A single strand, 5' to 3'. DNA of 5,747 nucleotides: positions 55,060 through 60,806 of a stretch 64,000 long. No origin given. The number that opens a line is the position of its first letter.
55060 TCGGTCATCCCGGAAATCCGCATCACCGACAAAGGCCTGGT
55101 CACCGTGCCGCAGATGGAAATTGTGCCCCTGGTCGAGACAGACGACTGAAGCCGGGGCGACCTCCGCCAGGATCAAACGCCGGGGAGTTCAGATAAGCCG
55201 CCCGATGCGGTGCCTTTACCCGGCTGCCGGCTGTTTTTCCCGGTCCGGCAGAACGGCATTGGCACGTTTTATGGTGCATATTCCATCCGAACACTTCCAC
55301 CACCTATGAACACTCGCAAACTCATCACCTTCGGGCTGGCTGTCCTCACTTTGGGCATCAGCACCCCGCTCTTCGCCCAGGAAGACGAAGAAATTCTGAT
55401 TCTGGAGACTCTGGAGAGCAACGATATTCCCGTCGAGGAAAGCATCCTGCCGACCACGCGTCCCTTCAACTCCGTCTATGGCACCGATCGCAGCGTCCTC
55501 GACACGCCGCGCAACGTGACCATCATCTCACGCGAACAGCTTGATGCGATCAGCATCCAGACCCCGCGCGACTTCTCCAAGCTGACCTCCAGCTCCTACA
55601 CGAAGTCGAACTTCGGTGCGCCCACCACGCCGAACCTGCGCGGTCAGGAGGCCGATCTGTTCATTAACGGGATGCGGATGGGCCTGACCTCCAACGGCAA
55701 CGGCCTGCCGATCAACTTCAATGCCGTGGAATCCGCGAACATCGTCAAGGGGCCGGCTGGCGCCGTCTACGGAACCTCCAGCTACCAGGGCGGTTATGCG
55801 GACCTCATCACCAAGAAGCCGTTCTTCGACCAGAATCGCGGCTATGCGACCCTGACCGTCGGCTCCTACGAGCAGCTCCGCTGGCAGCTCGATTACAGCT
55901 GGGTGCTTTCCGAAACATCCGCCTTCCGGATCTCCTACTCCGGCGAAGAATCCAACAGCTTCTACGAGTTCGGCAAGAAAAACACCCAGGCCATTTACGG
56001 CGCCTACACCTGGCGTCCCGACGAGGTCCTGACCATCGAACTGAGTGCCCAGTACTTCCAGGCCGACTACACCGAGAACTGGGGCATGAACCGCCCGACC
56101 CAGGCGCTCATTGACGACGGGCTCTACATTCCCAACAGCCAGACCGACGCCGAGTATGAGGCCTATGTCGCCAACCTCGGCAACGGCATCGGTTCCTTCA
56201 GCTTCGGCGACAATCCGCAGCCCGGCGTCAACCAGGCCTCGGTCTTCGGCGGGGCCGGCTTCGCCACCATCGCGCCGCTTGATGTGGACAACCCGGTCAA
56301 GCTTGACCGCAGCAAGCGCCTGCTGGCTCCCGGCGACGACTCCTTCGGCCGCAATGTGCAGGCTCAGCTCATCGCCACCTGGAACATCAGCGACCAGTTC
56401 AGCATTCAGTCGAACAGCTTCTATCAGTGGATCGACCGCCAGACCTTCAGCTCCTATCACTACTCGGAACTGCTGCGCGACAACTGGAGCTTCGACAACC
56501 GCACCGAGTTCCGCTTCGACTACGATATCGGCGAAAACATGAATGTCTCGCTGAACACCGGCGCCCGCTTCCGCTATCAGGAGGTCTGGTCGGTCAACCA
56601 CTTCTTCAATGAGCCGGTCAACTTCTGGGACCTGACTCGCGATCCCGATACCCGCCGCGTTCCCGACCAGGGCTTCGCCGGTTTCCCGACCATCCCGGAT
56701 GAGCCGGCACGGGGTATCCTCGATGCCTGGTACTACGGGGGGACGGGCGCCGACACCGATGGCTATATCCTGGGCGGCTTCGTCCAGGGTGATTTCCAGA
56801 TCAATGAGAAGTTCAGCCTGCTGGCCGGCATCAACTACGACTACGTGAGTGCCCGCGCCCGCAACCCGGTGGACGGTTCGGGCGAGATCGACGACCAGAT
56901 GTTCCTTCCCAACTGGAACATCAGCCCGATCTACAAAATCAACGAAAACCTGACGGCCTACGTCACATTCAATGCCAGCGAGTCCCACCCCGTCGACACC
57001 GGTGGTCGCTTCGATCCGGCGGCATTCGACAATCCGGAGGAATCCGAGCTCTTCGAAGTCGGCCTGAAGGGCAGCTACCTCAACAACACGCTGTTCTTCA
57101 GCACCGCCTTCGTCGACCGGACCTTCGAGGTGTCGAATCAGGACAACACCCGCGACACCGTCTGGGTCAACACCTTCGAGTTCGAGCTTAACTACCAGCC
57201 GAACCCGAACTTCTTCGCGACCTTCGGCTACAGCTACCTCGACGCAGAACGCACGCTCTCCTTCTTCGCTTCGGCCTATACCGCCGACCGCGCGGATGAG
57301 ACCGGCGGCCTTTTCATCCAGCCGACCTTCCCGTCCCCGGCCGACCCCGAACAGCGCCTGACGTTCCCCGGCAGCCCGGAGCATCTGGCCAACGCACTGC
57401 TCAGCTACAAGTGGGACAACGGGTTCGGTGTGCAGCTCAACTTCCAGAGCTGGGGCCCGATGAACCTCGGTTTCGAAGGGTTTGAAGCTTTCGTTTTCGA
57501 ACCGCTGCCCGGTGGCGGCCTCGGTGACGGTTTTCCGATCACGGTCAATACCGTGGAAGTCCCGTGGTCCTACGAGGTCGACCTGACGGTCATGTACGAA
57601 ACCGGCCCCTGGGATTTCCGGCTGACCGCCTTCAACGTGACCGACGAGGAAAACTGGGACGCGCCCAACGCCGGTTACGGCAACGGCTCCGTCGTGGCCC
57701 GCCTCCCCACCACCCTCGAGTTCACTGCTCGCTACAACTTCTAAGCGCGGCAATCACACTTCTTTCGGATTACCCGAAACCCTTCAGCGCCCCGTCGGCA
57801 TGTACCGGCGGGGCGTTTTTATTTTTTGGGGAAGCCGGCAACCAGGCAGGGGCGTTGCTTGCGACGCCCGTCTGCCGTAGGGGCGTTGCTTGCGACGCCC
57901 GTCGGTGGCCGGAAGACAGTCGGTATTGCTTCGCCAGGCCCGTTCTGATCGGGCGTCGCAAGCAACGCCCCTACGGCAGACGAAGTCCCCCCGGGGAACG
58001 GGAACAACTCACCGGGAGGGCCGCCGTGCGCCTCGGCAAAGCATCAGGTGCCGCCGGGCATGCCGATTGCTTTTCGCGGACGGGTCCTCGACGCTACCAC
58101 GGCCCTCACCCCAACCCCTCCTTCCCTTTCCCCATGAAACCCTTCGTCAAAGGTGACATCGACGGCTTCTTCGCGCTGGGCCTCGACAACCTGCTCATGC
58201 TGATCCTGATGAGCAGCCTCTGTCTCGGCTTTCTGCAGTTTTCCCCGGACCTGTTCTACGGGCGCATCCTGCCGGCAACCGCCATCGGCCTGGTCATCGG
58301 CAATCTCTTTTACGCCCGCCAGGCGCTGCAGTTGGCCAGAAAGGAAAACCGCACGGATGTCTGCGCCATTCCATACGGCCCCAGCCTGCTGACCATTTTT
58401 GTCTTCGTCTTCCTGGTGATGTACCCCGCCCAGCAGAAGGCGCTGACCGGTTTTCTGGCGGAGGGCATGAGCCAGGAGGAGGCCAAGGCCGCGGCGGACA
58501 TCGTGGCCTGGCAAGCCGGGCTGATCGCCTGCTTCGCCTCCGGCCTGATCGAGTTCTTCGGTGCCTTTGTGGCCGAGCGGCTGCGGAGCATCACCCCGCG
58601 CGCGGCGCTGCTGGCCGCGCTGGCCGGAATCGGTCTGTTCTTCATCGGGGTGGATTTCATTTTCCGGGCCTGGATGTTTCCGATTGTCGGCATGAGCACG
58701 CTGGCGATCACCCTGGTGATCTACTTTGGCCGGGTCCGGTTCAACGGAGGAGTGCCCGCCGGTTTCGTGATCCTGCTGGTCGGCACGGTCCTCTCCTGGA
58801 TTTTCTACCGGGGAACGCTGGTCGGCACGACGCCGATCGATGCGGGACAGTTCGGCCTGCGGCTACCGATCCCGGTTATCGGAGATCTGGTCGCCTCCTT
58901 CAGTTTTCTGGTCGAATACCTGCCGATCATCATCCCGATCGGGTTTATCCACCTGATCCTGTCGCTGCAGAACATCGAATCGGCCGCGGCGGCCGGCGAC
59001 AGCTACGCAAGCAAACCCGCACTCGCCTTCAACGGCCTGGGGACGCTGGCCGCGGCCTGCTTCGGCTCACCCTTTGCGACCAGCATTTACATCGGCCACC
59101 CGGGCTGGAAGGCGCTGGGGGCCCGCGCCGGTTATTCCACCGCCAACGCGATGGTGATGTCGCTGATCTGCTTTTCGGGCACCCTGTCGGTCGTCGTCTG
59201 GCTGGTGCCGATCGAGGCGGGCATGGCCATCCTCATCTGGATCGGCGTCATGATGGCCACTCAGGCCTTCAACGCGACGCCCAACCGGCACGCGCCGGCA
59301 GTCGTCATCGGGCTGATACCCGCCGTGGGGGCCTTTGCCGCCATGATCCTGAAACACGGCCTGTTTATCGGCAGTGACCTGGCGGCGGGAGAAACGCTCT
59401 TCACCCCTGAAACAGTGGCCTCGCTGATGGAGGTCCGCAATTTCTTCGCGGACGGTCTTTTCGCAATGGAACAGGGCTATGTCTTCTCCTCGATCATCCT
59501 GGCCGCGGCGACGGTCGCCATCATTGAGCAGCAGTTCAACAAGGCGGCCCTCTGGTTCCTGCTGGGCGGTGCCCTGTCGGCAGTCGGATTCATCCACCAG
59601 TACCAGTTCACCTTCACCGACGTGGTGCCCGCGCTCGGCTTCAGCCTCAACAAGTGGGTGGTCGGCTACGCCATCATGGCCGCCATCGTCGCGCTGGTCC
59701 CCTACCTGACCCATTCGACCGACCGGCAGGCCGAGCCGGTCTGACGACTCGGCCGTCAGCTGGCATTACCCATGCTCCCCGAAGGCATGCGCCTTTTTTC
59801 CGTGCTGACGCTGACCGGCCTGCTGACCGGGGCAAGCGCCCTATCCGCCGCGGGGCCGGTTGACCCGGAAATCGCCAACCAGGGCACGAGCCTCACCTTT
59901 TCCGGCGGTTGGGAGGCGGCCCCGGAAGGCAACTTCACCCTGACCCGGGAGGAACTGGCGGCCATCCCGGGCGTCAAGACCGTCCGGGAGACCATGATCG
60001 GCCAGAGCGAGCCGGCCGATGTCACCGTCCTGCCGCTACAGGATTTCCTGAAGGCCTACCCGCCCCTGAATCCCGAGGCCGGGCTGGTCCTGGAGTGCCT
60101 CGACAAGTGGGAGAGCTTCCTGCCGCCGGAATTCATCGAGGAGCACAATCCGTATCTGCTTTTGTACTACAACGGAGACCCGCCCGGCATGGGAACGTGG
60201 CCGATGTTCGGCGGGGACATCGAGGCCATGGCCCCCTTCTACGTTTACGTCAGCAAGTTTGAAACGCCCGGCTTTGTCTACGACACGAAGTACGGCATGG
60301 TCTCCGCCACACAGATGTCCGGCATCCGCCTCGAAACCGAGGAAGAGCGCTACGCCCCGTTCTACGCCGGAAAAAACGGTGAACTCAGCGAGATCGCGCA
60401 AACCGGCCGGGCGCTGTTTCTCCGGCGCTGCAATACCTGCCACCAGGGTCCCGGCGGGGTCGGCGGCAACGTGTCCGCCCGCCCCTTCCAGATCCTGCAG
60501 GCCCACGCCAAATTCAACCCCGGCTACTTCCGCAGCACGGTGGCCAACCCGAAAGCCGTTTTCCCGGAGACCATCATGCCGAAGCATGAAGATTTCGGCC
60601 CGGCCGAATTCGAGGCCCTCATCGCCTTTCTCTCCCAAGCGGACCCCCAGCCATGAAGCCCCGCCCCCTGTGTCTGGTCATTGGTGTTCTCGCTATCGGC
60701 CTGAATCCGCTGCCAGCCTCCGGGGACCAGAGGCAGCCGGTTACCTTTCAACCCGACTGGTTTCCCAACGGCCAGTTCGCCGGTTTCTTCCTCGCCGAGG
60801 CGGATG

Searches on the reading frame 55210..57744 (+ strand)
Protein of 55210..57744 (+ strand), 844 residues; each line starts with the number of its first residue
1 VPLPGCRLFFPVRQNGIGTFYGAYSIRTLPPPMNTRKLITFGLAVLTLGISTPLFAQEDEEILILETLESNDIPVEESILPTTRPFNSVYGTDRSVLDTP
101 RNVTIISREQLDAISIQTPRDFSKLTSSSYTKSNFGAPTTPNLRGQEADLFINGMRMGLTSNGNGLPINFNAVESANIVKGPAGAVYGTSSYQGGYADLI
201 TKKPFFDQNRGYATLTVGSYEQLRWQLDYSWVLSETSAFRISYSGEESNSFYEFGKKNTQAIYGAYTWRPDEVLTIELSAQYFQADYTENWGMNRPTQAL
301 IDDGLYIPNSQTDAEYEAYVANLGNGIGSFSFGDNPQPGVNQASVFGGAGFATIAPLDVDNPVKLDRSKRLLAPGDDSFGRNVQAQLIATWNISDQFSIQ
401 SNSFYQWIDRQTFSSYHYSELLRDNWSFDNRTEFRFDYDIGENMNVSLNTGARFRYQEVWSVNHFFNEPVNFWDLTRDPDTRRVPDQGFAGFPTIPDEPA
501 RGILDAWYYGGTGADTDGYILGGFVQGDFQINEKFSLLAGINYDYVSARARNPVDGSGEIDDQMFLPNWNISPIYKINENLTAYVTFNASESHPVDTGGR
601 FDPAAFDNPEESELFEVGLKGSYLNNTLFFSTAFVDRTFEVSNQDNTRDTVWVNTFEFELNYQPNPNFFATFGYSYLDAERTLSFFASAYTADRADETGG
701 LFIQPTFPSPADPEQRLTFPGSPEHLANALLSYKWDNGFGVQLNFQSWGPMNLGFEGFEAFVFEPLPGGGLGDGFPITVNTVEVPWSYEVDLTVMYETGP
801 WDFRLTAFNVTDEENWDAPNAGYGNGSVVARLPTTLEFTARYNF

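Call 27: search_protein_families(library=pfam, proteins=[window:55210-57744:+], max_evalue=0.00001)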
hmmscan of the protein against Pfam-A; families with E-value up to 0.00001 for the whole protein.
window:55210-57744:+ (844 aa): 2 families
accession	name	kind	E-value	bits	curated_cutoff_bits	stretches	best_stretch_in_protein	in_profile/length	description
PF00593.30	TonB_dep_Rec_b-barrel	-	4.5e-14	53.6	27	1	346-809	38-435/436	TonB dependent receptor-like, beta-barrel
PF07715.20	Plug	-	2.3e-11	44.6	23.9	1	96-194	2-106/107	TonB-dependent Receptor Plug Domain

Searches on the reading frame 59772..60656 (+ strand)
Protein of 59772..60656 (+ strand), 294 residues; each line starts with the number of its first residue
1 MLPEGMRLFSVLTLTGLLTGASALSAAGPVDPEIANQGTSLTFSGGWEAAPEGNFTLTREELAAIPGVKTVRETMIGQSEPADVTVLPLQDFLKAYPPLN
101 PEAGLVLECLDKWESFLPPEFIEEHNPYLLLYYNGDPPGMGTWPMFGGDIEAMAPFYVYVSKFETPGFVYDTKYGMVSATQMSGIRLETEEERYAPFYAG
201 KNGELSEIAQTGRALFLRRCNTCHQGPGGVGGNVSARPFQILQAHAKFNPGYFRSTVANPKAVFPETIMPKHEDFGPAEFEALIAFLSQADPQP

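Call 54: search_protein_families(library=pfam, proteins=[window:59772-60656:+], max_evalue=0.00001)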
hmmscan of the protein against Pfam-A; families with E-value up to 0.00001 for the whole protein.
window:59772-60656:+ (294 aa): 1 family
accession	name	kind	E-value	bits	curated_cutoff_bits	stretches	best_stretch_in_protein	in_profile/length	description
PF13442.11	Cytochrome_CBB3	-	1.1e-06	29.3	27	1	209-287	3-68/68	Cytochrome C oxidase, cbb3-type, subunit III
